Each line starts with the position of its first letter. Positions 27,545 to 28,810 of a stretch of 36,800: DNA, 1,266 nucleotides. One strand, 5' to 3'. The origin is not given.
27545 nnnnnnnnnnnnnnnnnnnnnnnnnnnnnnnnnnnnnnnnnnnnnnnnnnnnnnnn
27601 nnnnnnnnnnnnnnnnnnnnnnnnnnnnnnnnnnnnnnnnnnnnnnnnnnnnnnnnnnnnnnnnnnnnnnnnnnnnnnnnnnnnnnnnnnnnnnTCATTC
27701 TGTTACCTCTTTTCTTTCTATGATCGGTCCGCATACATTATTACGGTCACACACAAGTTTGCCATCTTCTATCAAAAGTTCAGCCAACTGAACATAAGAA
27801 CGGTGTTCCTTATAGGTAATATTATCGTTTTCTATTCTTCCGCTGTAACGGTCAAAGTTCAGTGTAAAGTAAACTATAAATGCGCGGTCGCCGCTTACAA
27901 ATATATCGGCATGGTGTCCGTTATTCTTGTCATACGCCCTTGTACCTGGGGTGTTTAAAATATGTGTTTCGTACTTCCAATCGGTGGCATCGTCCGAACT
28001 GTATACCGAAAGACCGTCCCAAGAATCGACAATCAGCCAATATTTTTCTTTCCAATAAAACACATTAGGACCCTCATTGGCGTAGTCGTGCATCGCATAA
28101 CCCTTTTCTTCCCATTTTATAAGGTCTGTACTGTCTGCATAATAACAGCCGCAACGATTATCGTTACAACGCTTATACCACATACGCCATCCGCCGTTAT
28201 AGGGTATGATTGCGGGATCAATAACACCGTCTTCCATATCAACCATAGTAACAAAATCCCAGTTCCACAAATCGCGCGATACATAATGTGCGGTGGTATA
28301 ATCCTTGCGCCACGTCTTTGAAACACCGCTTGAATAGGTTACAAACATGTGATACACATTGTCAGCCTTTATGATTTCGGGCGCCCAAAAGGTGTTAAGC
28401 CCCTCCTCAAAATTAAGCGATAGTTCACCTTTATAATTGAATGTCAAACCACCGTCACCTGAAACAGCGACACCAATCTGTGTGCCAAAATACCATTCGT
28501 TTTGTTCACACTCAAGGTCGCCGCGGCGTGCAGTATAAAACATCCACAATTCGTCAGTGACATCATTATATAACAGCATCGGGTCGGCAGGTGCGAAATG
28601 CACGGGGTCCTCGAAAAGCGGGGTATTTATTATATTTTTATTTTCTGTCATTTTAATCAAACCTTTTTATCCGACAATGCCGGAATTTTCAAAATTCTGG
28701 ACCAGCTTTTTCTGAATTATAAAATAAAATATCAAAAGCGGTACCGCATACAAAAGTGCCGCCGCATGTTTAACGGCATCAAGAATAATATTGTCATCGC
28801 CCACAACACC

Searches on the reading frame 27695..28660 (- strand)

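Call 7: search_protein_families(library=pfam, proteins=[window:27695-28660:-], max_evalue=0.01)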
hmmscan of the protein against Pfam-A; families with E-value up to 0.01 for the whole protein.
window:27695-28660:- (321 aa): 2 families
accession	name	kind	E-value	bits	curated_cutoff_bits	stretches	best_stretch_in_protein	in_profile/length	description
PF04616.20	Glyco_hydro_43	-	1.9e-07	31.2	32.2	2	88-210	65-197/288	Glycosyl hydrolases family 43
PF13088.12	BNR_2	-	2.5e-05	24.2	31.4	1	27-236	54-255/277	BNR repeat-like domain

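Call 74: search_protein_families(library=ncbifam, proteins=[window:27695-28660:-], max_evalue=0.01)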
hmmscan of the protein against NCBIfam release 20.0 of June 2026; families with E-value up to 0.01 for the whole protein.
window:27695-28660:- (321 aa): 0 families
